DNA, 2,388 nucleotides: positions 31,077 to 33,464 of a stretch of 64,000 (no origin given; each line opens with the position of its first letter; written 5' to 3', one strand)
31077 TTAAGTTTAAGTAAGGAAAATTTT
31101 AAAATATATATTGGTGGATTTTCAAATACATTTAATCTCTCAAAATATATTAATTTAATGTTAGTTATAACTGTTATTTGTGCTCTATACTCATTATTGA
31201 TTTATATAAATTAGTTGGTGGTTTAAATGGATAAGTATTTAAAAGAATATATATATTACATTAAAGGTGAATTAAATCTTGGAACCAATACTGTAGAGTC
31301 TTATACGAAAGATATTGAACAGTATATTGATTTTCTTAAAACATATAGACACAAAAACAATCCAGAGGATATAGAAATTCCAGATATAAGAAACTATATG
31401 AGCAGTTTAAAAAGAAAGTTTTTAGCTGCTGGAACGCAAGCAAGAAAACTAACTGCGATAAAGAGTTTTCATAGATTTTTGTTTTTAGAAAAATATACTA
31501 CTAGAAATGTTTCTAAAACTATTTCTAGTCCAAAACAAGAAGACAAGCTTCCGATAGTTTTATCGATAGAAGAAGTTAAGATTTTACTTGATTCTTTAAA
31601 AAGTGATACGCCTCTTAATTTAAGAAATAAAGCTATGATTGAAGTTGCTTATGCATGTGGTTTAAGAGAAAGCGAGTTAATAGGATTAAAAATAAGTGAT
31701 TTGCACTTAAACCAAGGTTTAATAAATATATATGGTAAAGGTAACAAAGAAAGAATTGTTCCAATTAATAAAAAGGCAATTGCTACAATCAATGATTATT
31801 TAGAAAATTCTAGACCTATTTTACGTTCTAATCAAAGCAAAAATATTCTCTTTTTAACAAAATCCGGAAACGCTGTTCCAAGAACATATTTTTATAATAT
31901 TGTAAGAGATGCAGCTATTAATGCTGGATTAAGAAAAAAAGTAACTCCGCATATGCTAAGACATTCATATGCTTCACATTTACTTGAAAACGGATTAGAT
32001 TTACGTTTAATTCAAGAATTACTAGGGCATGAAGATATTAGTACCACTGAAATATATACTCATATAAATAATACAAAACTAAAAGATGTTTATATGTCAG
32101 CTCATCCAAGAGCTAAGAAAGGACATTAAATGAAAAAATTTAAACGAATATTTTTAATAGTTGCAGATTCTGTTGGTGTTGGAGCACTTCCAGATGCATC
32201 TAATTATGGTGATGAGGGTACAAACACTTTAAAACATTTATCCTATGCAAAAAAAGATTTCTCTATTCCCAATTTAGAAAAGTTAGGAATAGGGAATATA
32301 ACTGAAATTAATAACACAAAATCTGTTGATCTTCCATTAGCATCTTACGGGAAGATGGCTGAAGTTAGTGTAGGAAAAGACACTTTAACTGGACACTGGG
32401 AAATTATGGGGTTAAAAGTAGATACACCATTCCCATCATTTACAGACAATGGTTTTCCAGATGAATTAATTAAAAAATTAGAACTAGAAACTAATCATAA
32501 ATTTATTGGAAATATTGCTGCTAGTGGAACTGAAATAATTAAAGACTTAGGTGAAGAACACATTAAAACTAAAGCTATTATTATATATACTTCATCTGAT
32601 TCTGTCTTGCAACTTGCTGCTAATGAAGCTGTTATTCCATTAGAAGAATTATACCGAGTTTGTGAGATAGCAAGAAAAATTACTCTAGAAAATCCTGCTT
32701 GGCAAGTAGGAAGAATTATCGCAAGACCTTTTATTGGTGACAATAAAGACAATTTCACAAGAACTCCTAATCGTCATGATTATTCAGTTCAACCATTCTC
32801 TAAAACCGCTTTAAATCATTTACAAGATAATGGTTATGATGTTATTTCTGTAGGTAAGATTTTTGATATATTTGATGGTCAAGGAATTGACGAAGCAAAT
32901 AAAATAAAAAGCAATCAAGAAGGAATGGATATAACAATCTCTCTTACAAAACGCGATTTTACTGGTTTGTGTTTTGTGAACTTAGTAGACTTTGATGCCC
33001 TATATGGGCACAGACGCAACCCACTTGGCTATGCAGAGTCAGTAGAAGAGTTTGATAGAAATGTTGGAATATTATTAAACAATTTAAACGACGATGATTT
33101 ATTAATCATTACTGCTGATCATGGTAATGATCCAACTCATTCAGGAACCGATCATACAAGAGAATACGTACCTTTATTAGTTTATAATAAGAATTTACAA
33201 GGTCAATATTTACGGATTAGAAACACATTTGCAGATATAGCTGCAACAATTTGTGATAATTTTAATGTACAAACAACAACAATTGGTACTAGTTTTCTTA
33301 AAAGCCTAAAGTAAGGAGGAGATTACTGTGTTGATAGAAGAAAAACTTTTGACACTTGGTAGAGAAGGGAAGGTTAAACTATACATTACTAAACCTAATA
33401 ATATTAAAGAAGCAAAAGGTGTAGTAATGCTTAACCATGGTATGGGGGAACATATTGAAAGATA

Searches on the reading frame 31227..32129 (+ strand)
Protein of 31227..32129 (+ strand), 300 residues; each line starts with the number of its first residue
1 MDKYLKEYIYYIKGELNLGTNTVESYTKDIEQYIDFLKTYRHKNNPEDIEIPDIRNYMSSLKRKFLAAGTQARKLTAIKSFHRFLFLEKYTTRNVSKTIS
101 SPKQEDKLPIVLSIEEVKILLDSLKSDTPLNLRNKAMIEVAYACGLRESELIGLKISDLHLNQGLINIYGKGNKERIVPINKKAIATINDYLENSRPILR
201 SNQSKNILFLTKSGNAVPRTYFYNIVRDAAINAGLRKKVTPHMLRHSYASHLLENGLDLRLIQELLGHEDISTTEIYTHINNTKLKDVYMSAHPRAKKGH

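Call 45: search_protein_families(library=ncbifam, proteins=[window:31227-32129:+])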
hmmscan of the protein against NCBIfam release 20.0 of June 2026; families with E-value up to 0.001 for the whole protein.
window:31227-32129:+ (300 aa): 13 families
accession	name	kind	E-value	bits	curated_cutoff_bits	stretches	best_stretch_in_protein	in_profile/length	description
TIGR02225.1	recomb_XerD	equivalog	1.8e-100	336.1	329.6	1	7-296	2-290/290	site-specific tyrosine recombinase XerD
NF001399.0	PRK00283.1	subfamily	1.8e-99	332.8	279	1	3-296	7-299/300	tyrosine recombinase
TIGR02224.1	recomb_XerC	equivalog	3.1e-91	305.8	335.15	1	6-298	1-295/295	tyrosine recombinase XerC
NF040815.2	recomb_XerA_Arch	equivalog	1.5e-67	227.9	220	1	7-289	2-263/263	site-specific tyrosine recombinase/integron integrase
NF002331.0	PRK01287.1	subfamily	8.4e-60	202.7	371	1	4-298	29-330/365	site-specific tyrosine recombinase XerC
TIGR02249.1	integrase_gron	subfamily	9.3e-48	163.2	265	2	221-287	241-307/315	integron integrase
NF003462.0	PRK05084.1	equivalog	3.3e-32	111.6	267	1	133-288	196-352/360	tyrosine recombinase XerS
NF007370.0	PRK09870.1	subfamily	4.5e-27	95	221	1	111-297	12-196/200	tyrosine-type DNA invertase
NF007371.0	PRK09871.1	subfamily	4.7e-26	91.5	222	1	115-289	10-183/198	tyrosine-type DNA invertase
NF011946.0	PRK15417.1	equivalog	7.9e-25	87.7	435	2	223-282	258-317/337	integron integrase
NF002685.0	PRK02436.1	equivalog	8.6e-12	45.4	178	1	15-277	11-243/245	site-specific tyrosine recombinase XerD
NF040693.1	recomb_GmtY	equivalog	3.7e-10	39.6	340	1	239-285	391-437/441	gamma-mobile-trio recombinase GmtY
NF041502.1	integrase_1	equivalog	6.8e-05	21.8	350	0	238-284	318-364/484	site-specific integrase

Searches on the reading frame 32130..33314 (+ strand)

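Call 8: search_protein_families(library=pfam, proteins=[window:32130-33314:+])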
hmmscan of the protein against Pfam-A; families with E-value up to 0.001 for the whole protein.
window:32130-33314:+ (394 aa): 1 family
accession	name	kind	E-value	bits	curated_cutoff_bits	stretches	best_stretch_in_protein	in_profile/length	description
PF01676.23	Metalloenzyme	-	4.9e-46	157.7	24.3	1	5-381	1-251/252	Metalloenzyme superfamily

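Call 45: search_protein_families(library=ncbifam, proteins=[window:32130-33314:+])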
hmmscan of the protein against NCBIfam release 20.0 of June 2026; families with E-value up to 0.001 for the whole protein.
window:32130-33314:+ (394 aa): 7 families
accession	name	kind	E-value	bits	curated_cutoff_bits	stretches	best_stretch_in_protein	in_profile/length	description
NF003766.0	PRK05362.1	equivalog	8.1e-168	558.2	256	1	3-393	2-395/396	phosphopentomutase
TIGR01696.1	deoB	equivalog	3.4e-160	533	341.2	1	6-387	1-380/381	phosphopentomutase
NF009049.0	PRK12383.1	equivalog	4e-63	213.8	254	2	229-394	238-402/408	phosphopentomutase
TIGR00306.2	apgM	subfamily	1e-07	31.3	320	1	270-355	284-369/403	2,3-bisphosphoglycerate-independent phosphoglycerate mutase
NF003104.0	PRK04024.1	equivalog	1.3e-06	27.5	489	1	245-356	264-370/412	2,3-bisphosphoglycerate-independent phosphoglycerate mutase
TIGR01307.1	pgm_bpd_ind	equivalog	2.4e-06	26.3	330.65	1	279-382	386-494/504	2,3-bisphosphoglycerate-independent phosphoglycerate mutase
NF038358.1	phophono_PhpG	equivalog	1.3e-05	24.2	545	1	276-357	307-386/417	CMP-5'-phosphonoformate--3-phosphoglycerate phosphonoformyl transferase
